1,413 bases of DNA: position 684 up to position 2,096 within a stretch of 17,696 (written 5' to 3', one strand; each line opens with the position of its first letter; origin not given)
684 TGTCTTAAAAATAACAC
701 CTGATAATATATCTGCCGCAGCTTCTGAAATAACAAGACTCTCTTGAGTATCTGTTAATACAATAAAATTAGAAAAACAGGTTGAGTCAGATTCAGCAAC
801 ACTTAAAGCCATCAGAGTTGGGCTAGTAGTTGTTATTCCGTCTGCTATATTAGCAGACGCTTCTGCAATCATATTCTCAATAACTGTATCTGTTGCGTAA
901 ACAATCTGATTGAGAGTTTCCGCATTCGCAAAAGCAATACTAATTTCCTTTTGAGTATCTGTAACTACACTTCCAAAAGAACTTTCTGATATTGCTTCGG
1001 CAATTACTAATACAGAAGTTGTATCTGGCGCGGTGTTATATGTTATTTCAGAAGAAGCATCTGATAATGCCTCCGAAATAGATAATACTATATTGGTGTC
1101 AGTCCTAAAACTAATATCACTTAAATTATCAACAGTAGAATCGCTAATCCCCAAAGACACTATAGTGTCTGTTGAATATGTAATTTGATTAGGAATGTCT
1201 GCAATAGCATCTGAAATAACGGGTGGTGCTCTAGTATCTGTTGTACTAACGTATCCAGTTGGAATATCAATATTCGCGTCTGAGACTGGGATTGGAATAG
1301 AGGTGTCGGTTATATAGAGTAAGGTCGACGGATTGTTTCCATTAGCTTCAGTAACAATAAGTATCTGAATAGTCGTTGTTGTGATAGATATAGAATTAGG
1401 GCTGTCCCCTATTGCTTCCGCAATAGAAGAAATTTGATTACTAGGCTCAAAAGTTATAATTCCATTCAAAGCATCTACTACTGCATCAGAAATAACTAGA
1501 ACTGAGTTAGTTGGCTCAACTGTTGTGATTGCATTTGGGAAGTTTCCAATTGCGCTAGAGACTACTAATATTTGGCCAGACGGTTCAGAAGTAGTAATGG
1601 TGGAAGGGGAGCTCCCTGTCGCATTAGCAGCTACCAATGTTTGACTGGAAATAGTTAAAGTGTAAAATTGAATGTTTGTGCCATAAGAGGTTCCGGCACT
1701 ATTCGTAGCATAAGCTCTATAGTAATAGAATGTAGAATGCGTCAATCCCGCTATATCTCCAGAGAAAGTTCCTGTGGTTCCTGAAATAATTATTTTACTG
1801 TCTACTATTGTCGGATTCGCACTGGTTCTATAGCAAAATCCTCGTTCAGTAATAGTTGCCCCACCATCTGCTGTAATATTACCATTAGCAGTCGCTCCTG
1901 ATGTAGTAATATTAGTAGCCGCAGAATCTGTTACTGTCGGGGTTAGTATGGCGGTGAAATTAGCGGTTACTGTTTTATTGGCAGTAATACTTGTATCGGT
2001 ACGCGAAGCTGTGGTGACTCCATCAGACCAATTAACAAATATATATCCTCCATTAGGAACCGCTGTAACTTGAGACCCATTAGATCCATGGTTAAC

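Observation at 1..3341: Highly modular receptor-binding fibre: three FN3-like and two Listeria-Bacteroides repeats followed by at least 20 copies of a 23-aa acidic repeat, probably a beta-solenoid shaft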

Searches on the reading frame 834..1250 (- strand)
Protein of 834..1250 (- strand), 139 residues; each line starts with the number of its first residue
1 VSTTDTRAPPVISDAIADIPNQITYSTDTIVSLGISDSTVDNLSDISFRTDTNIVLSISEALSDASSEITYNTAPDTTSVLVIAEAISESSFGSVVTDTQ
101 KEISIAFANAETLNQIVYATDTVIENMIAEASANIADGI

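Call 52: predict_structure(alignment_id=A4)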
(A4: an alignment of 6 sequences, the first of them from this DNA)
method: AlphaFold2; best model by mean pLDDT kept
length: 139 residues; sequences in the alignment: 6
mean_pLDDT: 51.4   pTM: 0.42
mean pLDDT of the five models: 51.4, 50.8, 50.2, 48.2, 46.9
residues with pLDDT >= 90: 0; 70-90: 0; 50-70: 90; < 50: 49
segments of 3 or more residues with pLDDT < 50: 1-4, 6-10, 13-20, 65-67, 100-108, 124-127, 135-139
pLDDT, mean of each block of 10 residues (from residue 1): 48 48 55 53 56 56 51 55 52 50 47 50 50 49
secondary structure, 60 per line:
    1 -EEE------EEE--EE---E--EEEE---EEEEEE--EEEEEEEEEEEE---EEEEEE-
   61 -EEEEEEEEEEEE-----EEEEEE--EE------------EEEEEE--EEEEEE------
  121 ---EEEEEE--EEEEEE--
elements in order: E2-4 E11-13 E24-27 E31-36 E39-50 E54-59 E62-73 E79-84 E101-106 E109-114 E124-129 E132-137
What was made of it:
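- Closest known: Lateral tail fibres of T5-like phages. Different: LtfA is N-terminally anchored with a coiled-coil stem, whereas no helices are predicted here (call 52).
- The low-confidence AlphaFold model is all-beta (call 52).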

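Call 84: fold_search(model_id=the predicted structure, library=pdb)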
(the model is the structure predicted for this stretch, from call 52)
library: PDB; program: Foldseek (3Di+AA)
matches with E <= 10: 91; with E <= 0.001: 0
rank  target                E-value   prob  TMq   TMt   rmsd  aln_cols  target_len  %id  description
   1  4mxn_C                5.1e-01  0.07  0.22  0.17  13.1       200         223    6  Crystal structure of a putative glycosyl hydrolase (PARMER_00599) from Parabacteroides merdae ATCC 43184 at 1.95 A res (released 2013-10-23)
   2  4mxn_A                6.0e-01  0.10  0.27  0.19  12.8       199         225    5  Crystal structure of a putative glycosyl hydrolase (PARMER_00599) from Parabacteroides merdae ATCC 43184 at 1.95 A res (released 2013-10-23)
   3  4mxn_D                6.7e-01  0.07  0.21  0.16  13.0       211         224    4  Crystal structure of a putative glycosyl hydrolase (PARMER_00599) from Parabacteroides merdae ATCC 43184 at 1.95 A res (released 2013-10-23)
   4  4mxn_B                7.5e-01  0.06  0.21  0.16  13.0       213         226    4  Crystal structure of a putative glycosyl hydrolase (PARMER_00599) from Parabacteroides merdae ATCC 43184 at 1.95 A res (released 2013-10-23)
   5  8x1l                  8.4e-01  0.05  0.21  0.15  17.3       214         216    8  Crystal structure of S96C/L132C mutant of FfIBP (released 2024-11-13)
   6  7ehk                  9.9e-01  0.13  0.32  0.23  10.2       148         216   14  Crystal structure of C107S mutant of FfIBP (released 2022-03-02)
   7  4nu2                  9.9e-01  0.11  0.31  0.22  10.2       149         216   13  Crystal structure of an ice-binding protein (FfIBP) from the Antarctic bacterium, Flavobacterium frigoris PS1 (released 2014-04-16)
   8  9u4u_A                1.0e+00  0.01  0.15  0.11  14.9       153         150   10  Structure of the functional amyloid FapC from Pseudomonas sp.UK4 (released 2025-08-06)
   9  6a8k                  1.2e+00  0.21  0.37  0.24   7.2       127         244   12  Crystal structure of Ice-binding Protein from a Sea-Ice Microalga (released 2018-11-07)
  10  4nu3_A                1.2e+00  0.08  0.27  0.19  10.7       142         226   13  Crystal structure of mFfIBP, a capping head region swapped mutant of ice-binding protein (released 2014-04-16)
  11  3uyv_A                1.4e+00  0.18  0.40  0.27   8.5       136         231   11  Crystal structure of a glycosylated ice-binding protein (LeIBP) from Arctic yeast (released 2012-02-29)
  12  8x1p                  1.6e+00  0.16  0.37  0.26   7.1       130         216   16  Crystal structure of G160C/S176C mutant of FfIBP (released 2024-11-13)
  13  6fm2_B                1.7e+00  0.11  0.31  0.29   9.6       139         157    9  CARP domain of mouse cyclase-associated protein 1 (CAP1) bound to ADP-actin (released 2018-05-16)
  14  4kh3                  1.7e+00  0.03  0.19  0.08  14.1       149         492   10  Structure of a bacterial self-associating protein (released 2014-01-15)
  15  4mfg_A                1.7e+00  0.02  0.15  0.13  13.0       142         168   11  2.0 Angstrom Resolution Crystal Structure of Putative Carbonic Anhydrase from Clostridium difficile. (released 2013-09-04)
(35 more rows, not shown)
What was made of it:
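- On Beta-solenoid: Foldseek matches were non-significant, although mostly beta-solenoids (call 84).
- Closest known: Beta-solenoid shafts. Same: The low-confidence model's weak Foldseek hits are mostly such folds (call 84).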

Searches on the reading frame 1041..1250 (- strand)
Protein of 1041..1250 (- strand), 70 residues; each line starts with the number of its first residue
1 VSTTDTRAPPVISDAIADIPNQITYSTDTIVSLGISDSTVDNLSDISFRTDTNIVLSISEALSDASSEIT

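Call 29: search_protein_representatives(alignment_id=A2)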
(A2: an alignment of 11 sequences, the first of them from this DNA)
Query: 11 sequences, 69 profile positions. Proteins with E-value up to 0.001 (for the whole library): 4; up to 1e-10: 3; up to 1e-30: 1. The best 4 are listed.
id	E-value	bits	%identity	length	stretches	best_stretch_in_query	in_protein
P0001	3.2e-222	735.1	-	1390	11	1-69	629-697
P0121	2.4e-23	98.0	-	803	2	2-69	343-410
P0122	1.8e-11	60.0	-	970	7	8-63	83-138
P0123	5.5e-07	45.6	-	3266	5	22-59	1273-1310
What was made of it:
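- An exhaustive profile search found one convincing relative, P0121 (E 2.4e-23, call 29).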

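Call 31: search_protein_families(library=pfam, proteins=[P0121, P0122, P0123], max_evalue=0.01)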
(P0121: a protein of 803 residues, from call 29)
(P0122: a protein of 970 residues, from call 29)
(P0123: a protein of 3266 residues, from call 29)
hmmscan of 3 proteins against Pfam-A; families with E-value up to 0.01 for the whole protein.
P0121 (803 aa): 1 family
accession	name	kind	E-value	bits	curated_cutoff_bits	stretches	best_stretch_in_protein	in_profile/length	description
PF06605.17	Prophage_tail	-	3.8e-17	63.2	31.3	1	533-791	8-225/250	Prophage endopeptidase tail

P0122 (970 aa): 1 family
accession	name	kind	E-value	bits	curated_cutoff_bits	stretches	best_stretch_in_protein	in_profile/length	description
PF25664.1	Oleavirus_coat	-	0.0082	16.3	27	0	103-200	66-163/182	Oleavirus coat protein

P0123 (3266 aa): 6 families
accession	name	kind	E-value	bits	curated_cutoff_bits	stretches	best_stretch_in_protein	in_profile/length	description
PF19116.6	DUF5801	-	1.1e-21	78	27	3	1912-2039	5-135/137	Domain of unknown function (DUF5801)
PF00353.25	HemolysinCabind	-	9.6e-12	45.1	23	2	3136-3169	2-35/36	RTX calcium-binding nonapeptide repeat (4 copies)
PF13519.12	VWA_2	-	1.3e-11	45.5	27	1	2837-2953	1-106/107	von Willebrand factor type A domain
PF17803.7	Cadherin_4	-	1e-08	36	25.1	2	2493-2577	1-71/71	Bacterial cadherin-like domain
PF00092.34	VWA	-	4.1e-05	24.3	23.8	1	2836-2956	1-116/174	von Willebrand factor type A domain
PF05762.20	VWA_CoxE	-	0.0028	17.6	26.4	1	2832-2934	54-144/222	VWA domain containing CoxE-like protein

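Call 32: search_protein_families(library=phrogs, proteins=[P0121, P0122], max_evalue=0.001)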
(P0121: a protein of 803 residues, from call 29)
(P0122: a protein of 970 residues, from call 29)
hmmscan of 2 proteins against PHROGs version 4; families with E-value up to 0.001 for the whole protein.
P0121 (803 aa): 20 families
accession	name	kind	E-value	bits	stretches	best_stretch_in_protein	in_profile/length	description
phrog_12312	-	head and packaging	1e-43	150.7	1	450-795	15-346/784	virion structural protein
phrog_26466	-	unknown function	1.2e-38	132.9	1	433-795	9-357/2337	-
phrog_19445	-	head and packaging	5e-33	115.2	1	433-795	4-373/1114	tail tip protein Tal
phrog_1775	-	head and packaging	1.4e-25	90.1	1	513-662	83-233/1609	minor head protein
phrog_27577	-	tail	4.4e-20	71.8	1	455-697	22-272/1795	tail protein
phrog_1786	-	head and packaging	7.9e-20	71.4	1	433-660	2-226/1246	minor head protein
phrog_1067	-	head and packaging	1e-16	61.6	1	500-792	74-333/991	minor head protein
phrog_6253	-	tail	1.2e-16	61.7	1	432-797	2-373/589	minor tail protein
phrog_12244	-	unknown function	3.7e-12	46.4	1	434-663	3-238/720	-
phrog_3475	-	tail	4.3e-12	46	1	313-650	274-599/841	minor tail protein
phrog_20449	-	unknown function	6.8e-12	45.7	1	514-735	72-307/663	-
phrog_12329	-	head and packaging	1.7e-09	37.3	1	435-776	4-323/833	virion structural protein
phrog_17797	-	tail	5e-09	35.7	1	435-665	4-237/929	tail protein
phrog_1330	-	tail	1.5e-08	34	1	501-794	73-348/1361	tail protein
phrog_9478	-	tail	2.4e-07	30.4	1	492-670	67-248/779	minor tail protein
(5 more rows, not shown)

P0122 (970 aa): 1 family
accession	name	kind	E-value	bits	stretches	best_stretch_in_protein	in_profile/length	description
phrog_16117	-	unknown function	0.00018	22.6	0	250-278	5-33/144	-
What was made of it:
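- P0121 has an unknown 270-aa N-terminal domain, six repeats, then a Prophage_tail/Tal domain (Pfam 3.8e-17; phrog 'tail tip protein Tal' 5e-33; calls 31, 32). Its relative is fused to a Tal domain (calls 31, 32).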

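Call 35: find_homologous_proteins(query=A3, max_evalue=0.01)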
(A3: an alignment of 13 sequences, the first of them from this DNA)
Query A3 (13 sequences): 878 candidates shared short words with the query, none scored E <= 0.01.
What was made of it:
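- Tried and rejected: That search was wasted (call 35).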

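Call 36: find_encoding_contigs(protein=P0121, flank=8000, max_places=3)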
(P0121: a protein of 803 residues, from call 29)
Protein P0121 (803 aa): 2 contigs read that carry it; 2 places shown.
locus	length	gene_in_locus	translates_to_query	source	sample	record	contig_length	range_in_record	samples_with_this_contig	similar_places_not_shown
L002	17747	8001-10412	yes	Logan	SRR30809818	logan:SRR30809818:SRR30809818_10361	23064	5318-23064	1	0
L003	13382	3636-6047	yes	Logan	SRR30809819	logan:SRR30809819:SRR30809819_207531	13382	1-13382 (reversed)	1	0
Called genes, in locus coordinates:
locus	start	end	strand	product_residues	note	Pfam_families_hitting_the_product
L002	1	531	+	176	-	PF24163:HCP (weak)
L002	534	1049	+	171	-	-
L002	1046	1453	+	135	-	-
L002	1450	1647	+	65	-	-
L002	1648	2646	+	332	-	PF18906:Phage_tube_2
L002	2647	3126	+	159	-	-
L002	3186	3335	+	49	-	-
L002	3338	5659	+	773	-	PF10145:PhageMin_Tail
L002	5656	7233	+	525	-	PF05709:Sipho_tail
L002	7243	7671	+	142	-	-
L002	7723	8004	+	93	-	-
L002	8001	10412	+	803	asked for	-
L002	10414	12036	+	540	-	PF01391:Collagen (weak)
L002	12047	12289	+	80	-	-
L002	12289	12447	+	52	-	-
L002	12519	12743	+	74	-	-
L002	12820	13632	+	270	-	PF00149:Metallophos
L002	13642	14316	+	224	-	PF00877:NLPC_P60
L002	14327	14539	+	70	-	-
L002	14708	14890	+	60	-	-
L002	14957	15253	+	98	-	-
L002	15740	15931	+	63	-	-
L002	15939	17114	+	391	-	PF00589:Phage_integrase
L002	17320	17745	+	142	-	?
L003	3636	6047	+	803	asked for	-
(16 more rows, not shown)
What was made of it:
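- It lies after the tape measure and Dit genes (call 36). In P0121 the array is N-terminal to the virion-embedded Tal domain (calls 31, 32, 36).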

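Call 62: search_solved_structures(query=A3, max_evalue=10, show_alignments=2)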
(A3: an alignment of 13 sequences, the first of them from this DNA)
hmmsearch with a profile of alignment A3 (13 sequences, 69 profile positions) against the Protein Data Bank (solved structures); distinct sequences matched with E-value up to 10: 8.
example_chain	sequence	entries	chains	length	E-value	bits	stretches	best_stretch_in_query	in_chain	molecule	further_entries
4rv1_A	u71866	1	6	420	2.3e-07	34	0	41-68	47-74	Engineered Protein OR497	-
4hxt_A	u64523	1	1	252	0.00053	23.2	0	41-68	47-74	De Novo Protein OR329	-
3wpt_A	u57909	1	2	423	1.5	12.2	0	43-65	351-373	Importin subunit alpha-1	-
5h43_A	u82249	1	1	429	1.5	12.1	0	43-65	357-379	Importin subunit alpha-1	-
5zw9_A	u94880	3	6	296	1.5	12.1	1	14-50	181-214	Pyridoxalkinase | Pyridoxine/pyridoxal/pyridoxamine kinase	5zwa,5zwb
3e7f_A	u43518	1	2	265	2.3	11.6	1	41-63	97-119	6-phosphogluconolactonase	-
2j0e_A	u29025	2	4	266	2.3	11.6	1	41-63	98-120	6-PHOSPHOGLUCONOLACTONASE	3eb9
2psg_A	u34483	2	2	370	4.7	10.6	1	4-49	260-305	PEPSINOGEN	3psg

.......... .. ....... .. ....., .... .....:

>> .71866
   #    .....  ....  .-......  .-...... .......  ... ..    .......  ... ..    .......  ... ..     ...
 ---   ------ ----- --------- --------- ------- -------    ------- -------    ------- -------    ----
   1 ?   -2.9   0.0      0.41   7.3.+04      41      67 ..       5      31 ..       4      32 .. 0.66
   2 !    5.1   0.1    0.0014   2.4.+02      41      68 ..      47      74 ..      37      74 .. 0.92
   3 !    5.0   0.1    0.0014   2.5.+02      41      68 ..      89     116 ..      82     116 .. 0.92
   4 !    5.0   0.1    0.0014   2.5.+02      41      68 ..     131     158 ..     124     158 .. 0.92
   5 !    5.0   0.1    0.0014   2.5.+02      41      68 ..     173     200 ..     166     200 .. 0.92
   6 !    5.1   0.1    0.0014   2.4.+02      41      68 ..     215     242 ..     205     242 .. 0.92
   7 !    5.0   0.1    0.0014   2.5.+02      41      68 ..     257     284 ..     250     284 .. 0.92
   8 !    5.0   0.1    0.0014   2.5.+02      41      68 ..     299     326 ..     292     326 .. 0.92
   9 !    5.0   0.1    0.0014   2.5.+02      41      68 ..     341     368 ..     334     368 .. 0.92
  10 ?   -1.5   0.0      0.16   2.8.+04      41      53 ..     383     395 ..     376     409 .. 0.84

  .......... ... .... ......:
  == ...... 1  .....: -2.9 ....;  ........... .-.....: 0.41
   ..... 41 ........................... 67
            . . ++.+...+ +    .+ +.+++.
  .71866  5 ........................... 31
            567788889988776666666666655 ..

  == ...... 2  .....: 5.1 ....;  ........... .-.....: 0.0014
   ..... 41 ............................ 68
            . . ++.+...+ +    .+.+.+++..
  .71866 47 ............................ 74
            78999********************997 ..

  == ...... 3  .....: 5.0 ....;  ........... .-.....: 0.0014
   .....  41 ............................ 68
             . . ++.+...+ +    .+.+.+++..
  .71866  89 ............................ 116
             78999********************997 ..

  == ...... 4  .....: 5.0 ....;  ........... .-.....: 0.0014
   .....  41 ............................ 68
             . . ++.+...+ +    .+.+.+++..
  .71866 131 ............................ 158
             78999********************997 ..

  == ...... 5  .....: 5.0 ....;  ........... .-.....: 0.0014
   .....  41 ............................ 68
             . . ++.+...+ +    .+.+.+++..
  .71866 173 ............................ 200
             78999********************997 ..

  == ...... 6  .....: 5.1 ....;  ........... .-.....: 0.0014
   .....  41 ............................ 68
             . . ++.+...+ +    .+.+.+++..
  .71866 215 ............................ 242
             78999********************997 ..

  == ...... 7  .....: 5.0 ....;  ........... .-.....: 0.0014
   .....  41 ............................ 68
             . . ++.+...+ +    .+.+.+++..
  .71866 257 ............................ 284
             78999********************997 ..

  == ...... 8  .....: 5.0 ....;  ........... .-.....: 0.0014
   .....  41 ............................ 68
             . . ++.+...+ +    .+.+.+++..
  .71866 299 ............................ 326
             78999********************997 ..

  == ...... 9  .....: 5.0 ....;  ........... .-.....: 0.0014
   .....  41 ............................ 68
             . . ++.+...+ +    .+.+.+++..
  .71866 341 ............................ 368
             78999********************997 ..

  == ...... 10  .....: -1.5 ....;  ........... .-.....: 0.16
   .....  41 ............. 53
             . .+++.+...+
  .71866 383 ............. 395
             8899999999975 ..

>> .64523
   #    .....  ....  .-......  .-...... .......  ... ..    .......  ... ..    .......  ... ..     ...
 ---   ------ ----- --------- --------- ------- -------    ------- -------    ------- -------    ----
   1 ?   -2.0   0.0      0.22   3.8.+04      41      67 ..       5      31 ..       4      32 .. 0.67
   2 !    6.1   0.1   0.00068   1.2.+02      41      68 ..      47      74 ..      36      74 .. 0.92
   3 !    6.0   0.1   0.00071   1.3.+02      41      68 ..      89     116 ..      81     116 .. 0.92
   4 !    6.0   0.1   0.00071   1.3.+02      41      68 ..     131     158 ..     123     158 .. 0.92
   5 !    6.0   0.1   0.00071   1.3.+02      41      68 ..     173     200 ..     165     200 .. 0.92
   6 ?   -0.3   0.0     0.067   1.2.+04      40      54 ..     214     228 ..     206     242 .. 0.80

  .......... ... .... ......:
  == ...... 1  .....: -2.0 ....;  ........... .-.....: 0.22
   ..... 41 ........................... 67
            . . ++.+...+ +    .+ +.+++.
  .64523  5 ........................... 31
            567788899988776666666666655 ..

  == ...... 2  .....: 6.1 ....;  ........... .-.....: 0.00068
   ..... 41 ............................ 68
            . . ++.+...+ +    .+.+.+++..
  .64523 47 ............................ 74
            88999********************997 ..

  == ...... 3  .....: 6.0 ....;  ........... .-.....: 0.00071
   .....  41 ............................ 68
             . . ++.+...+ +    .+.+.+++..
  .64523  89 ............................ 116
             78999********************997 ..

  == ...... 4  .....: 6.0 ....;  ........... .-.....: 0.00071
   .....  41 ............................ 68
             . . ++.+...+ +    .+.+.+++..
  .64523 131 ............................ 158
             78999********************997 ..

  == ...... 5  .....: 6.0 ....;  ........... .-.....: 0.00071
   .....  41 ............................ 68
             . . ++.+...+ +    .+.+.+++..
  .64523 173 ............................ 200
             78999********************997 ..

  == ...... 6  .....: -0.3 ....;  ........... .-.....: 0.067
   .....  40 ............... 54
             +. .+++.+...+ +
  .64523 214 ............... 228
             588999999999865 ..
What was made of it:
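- Tried and rejected: The same profile hit designed armadillo repeats in the PDB in the same way (call 62).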

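Call 67: search_protein_families(library=pfam, proteins=[L002:10414-12036:+], max_evalue=1)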
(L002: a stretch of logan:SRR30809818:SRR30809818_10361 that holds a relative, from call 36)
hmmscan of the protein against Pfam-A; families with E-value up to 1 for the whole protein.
L002:10414-12036:+ (540 aa): 1 family
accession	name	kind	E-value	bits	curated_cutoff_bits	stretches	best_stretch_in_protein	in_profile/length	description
PF01391.23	Collagen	-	1.4e-06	28.4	27.2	1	156-196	16-56/60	Collagen triple helix repeat (20 copies)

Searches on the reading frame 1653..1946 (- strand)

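Call 17: search_protein_families(library=pfam, proteins=[window:1653-1946:-], max_evalue=10)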
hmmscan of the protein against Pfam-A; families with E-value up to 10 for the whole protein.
seq(98 aa): 2 families
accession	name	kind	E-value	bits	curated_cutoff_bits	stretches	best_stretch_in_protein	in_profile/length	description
PF16656.11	Pur_ac_phosph_N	-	0.039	14.9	30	1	39-87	39-84/93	Purple acid Phosphatase, N-terminal domain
PF25059.1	FN3_DSCAM-DSCAML_C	-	0.045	14.5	39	1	62-98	46-81/89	DSCAM/DSCAML C-terminal Fn3-like domain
